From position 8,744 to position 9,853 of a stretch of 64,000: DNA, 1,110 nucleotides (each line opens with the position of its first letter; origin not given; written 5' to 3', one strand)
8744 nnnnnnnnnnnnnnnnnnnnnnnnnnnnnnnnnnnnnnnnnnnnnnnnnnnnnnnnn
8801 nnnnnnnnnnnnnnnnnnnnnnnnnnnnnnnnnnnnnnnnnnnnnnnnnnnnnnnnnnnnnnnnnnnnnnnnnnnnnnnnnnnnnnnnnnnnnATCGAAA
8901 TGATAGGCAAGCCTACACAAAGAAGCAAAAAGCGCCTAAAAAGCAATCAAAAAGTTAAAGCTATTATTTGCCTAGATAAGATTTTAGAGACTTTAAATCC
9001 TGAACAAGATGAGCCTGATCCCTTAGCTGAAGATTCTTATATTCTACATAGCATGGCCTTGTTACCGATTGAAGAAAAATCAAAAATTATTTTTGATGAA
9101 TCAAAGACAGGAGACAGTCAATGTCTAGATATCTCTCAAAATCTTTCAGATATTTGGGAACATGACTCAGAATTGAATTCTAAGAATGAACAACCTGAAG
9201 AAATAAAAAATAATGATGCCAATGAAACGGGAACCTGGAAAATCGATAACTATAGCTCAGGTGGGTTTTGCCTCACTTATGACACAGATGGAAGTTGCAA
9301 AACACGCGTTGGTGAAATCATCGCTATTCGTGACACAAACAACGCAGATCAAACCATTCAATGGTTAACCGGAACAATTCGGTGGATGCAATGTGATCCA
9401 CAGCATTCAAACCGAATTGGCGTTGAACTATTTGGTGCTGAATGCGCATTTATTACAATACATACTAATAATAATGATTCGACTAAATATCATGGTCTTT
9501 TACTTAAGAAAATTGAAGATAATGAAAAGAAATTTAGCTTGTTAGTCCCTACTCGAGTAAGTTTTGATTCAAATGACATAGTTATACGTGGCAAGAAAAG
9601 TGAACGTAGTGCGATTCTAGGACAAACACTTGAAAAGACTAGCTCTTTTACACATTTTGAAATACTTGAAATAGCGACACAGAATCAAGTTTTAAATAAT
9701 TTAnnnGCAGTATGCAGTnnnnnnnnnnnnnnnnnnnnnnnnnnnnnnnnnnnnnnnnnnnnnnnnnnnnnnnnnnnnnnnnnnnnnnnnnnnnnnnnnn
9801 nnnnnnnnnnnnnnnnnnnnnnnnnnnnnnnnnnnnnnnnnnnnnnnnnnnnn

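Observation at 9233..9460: PilZ-like domain with an intact (D/N)xSxxG motif but no properly spaced RxxxR switch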

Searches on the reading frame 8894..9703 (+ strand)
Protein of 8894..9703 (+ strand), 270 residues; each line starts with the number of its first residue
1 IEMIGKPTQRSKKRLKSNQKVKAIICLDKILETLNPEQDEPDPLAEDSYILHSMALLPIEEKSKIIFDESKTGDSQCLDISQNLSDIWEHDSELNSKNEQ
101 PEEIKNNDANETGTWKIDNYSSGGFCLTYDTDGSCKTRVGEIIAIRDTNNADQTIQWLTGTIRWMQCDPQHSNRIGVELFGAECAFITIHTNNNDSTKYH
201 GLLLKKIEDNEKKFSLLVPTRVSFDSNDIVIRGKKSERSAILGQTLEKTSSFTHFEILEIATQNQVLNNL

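Call 56: predict_structure(alignment_id=A3)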
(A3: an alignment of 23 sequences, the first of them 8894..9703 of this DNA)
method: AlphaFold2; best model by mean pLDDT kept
length: 270 residues; sequences in the alignment: 23
mean_pLDDT: 71.4   pTM: 0.67
mean pLDDT of the five models: 71.4, 70.1, 69.0, 68.5, 68.0
residues with pLDDT >= 90: 100; 70-90: 60; 50-70: 31; < 50: 79
segments of 3 or more residues with pLDDT < 50: 1-14, 46-87, 89-109
pLDDT, mean of each block of 10 residues (from residue 1): 38 59 91 77 48 39 36 37 42 36 39 81 88 81 83 81 88 89 91 82 91 95 93 89 96 96 60
secondary structure, 60 per line:
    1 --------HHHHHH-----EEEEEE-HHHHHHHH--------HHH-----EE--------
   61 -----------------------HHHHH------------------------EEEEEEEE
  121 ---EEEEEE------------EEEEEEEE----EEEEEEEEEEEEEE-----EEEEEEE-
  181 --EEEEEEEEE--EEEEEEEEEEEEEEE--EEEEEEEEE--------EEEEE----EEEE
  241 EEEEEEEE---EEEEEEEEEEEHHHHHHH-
elements in order: H9-14 E20-25 H27-34 H84-88 E113-120 E124-129 E142-149 E154-167 E173-179 E183-191 E194-208 E211-219 E228-232 E237-248 E252-262 H263-269

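Call 66: fold_search(model_id=the predicted structure, library=pdb)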
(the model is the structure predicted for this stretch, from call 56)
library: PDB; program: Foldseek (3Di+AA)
matches with E <= 10: 421; with E <= 0.001: 1
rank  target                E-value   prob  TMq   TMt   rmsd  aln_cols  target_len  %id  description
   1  5vx6_A                3.0e-04  0.99  0.19  0.23  13.6       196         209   13  Structure of Bacillus subtilis Inhibitor of motility (MotI/DgrA) (released 2017-11-22)
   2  5ejl                  1.2e-03  0.93  0.18  0.20  12.5       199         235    8  MrkH, A novel c-di-GMP dependence transcription regulatory factor. (released 2016-10-19)
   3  5vx6_B                3.8e-03  0.97  0.20  0.25  11.3       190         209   12  Structure of Bacillus subtilis Inhibitor of motility (MotI/DgrA) (released 2017-11-22)
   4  5kec_A                5.5e-03  0.91  0.20  0.23  14.5       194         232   10  Structure of K. pneumonia MrkH in its apo state. (released 2016-08-17)
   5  5y6f                  8.9e-03  0.77  0.18  0.21  10.1       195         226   10  Crystal structure of YcgR in complex with c-di-GMP from Escherichia coli (released 2018-07-18)
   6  5kec_D                1.4e-02  0.72  0.20  0.23  14.6       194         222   11  Structure of K. pneumonia MrkH in its apo state. (released 2016-08-17)
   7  5kgo_A                2.0e-02  0.66  0.19  0.23  10.8       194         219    9  Structure of K. pneumonia MrkH-c-di-GMP complex (released 2016-08-17)
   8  5ked_B                3.0e-02  0.75  0.19  0.23  14.1       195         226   11  Structure of the 2.65 Angstrom P2(1) crystal of K. pneumonia MrkH (released 2016-08-17)
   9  6d3x_A                5.9e-02  0.35  0.17  0.18  20.0       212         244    8  Highly Potent and Selective Plasmin Inhibitors Based on the Sunflower Trypsin Inhibitor-1 Scaffold Attenuate Fibrinoly (released 2019-01-23)
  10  4duu                  1.3e-01  0.20  0.16  0.07  20.1       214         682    7  The X-ray Crystal Structure of Full-Length type I Human Plasminogen (released 2012-03-28)
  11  9azk_C                1.4e-01  0.15  0.14  0.15  16.5       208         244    7  Macrocyclic inhibitors targeting the prime site of the fibrinolytic serine protease plasmin (released 2024-10-30)
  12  8f7v_A                1.7e-01  0.18  0.16  0.18  20.3       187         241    8  Macrocyclic plasmin inhibitor (released 2023-02-08)
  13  5ugd                  1.8e-01  0.23  0.17  0.18  19.2       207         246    6  Protease Inhibitor (released 2017-05-31)
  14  7vxx_D                1.9e-01  0.30  0.19  0.31  17.7       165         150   10  Zika virus NS2B/NS3 protease bZipro(C143S) in complex with 4-amino benzamidine (released 2022-09-14)
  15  5idk_B                2.1e-01  0.28  0.18  0.23  15.1       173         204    8  Crystal structure of West Nile Virus NS2B-NS3 protease in complex with a capped dipeptide boronate inhibitor (released 2016-12-14)
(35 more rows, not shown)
